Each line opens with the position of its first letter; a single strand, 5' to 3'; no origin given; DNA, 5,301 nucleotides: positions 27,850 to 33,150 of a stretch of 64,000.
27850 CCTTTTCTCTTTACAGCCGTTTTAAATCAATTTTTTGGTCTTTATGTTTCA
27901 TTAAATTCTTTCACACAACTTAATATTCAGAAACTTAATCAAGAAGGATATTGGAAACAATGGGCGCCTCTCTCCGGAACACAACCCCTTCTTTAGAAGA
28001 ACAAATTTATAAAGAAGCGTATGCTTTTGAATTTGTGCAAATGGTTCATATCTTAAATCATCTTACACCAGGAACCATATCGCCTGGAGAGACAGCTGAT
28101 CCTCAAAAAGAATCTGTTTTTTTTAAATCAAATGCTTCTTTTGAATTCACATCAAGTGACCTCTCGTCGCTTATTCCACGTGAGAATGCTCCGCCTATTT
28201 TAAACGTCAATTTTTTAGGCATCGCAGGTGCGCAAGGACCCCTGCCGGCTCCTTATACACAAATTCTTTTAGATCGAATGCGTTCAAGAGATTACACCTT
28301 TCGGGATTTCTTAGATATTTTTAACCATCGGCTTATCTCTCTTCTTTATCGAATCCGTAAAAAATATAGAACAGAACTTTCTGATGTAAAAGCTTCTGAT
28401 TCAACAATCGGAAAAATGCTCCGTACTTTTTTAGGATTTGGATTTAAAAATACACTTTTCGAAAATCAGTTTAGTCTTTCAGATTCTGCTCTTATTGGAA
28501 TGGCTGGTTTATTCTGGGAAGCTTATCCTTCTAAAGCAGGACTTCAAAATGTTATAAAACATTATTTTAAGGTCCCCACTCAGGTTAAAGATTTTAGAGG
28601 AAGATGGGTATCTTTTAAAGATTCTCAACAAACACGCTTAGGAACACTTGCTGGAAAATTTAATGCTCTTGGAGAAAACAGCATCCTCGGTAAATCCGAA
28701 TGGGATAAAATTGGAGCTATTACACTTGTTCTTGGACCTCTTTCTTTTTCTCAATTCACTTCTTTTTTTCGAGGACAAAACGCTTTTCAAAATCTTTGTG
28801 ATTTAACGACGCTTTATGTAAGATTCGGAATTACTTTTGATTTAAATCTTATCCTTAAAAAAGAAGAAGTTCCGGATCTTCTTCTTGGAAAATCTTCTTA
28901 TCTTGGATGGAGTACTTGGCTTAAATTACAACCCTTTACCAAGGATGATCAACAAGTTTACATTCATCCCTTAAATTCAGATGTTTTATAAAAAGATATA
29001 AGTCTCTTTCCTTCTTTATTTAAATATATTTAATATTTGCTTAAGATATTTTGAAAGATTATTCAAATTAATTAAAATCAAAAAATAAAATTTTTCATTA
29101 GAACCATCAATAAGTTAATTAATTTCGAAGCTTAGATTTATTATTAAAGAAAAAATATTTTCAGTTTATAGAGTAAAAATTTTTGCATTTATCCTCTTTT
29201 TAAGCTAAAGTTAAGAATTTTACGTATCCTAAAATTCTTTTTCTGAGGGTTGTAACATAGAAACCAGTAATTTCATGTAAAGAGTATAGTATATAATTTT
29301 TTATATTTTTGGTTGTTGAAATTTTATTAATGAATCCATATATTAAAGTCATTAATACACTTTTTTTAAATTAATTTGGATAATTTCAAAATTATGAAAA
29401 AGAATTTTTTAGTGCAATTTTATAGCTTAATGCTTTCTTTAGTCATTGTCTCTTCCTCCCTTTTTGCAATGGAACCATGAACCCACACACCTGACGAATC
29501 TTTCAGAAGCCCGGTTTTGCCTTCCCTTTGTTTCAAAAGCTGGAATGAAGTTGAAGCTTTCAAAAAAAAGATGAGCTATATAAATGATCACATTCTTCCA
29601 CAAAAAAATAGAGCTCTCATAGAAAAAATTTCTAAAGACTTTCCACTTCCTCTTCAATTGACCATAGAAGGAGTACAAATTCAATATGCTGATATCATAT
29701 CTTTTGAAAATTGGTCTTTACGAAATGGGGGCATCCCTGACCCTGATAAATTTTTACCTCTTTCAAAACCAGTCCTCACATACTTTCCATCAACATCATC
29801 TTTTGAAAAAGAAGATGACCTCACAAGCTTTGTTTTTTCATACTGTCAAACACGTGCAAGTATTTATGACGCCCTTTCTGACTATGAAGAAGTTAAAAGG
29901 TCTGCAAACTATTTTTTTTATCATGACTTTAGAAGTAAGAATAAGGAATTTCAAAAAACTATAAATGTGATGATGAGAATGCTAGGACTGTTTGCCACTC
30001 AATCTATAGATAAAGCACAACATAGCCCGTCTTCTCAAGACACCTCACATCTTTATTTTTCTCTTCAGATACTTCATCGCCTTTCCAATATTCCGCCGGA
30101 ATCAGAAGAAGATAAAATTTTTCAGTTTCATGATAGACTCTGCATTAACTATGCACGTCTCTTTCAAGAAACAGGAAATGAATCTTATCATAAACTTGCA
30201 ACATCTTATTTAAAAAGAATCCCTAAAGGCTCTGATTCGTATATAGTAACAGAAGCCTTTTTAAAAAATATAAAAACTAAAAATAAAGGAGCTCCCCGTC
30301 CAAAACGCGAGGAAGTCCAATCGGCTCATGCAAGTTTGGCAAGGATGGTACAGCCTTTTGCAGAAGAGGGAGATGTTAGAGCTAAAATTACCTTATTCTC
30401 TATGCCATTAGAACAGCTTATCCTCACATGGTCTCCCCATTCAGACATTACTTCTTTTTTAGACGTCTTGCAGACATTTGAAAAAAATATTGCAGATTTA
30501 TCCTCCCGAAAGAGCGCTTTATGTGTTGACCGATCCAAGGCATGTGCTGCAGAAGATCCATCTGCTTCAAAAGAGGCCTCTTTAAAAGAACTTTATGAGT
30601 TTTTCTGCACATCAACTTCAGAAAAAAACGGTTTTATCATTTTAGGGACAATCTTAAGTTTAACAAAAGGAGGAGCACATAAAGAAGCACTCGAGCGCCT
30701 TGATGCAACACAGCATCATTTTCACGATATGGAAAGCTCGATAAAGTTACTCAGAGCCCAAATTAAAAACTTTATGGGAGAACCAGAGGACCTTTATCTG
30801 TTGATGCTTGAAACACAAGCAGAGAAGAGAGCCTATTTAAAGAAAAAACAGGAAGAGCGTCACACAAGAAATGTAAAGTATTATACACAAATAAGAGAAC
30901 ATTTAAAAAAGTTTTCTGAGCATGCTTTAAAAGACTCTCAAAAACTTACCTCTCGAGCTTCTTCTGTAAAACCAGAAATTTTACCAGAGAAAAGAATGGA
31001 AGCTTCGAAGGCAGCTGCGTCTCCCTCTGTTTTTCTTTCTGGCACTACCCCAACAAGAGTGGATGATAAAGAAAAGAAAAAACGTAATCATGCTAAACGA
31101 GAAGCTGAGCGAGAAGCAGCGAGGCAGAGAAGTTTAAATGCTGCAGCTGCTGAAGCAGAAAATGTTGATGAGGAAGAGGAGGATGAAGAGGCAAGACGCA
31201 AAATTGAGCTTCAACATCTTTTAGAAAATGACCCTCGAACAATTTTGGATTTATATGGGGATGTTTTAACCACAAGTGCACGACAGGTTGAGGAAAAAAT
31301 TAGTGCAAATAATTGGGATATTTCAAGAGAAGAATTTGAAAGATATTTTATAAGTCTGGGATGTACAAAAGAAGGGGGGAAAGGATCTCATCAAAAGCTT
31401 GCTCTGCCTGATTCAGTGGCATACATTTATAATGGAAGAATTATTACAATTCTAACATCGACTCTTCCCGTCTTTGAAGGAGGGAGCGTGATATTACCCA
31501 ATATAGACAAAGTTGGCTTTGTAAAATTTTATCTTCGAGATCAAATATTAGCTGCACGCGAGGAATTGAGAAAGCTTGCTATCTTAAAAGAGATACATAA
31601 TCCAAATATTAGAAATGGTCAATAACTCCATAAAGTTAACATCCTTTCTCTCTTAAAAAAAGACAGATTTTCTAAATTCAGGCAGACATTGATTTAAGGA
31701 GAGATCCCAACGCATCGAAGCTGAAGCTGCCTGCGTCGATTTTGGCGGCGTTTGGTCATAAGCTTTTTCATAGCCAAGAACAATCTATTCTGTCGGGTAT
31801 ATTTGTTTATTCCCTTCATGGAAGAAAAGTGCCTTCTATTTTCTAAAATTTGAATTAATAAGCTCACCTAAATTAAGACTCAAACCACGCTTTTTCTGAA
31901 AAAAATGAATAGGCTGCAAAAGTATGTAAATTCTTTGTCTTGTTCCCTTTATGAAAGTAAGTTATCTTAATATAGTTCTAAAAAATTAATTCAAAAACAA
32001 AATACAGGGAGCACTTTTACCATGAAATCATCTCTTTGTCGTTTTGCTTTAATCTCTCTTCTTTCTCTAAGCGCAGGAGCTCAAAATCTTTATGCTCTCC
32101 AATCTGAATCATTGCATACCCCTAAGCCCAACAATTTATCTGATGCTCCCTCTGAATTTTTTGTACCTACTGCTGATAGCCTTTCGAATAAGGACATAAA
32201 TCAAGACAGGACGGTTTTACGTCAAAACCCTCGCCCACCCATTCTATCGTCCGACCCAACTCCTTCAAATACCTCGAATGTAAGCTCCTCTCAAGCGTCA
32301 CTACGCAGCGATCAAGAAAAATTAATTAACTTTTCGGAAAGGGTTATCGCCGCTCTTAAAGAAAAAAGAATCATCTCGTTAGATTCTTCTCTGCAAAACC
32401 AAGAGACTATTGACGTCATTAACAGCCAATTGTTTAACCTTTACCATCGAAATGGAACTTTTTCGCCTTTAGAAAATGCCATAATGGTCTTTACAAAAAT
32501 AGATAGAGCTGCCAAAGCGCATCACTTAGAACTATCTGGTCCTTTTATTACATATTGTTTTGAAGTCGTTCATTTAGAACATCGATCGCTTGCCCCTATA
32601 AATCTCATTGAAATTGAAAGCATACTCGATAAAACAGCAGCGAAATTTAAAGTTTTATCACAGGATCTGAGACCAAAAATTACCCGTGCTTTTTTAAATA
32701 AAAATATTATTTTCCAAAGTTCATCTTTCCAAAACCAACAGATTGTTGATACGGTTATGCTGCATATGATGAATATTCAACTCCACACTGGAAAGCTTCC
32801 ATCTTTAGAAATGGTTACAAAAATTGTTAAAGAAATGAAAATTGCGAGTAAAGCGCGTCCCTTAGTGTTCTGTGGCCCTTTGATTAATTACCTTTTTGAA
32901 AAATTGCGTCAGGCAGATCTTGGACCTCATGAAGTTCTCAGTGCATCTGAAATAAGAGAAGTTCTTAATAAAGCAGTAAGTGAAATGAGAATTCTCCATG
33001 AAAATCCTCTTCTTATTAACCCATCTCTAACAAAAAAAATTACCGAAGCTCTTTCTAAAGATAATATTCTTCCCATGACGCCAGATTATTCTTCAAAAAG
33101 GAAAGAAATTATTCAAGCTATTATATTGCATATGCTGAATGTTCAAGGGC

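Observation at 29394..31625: Signal peptide separated from a 702-aa HicA-like-tailed protein by an in-frame TGA, immediately after tssG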

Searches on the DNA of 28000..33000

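Call 84: search_rna_families(source=window, start=28000, end=33000, threshold=evalue, max_evalue=1)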
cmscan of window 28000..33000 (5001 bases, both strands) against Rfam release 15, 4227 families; matches with E-value up to 1: 0.
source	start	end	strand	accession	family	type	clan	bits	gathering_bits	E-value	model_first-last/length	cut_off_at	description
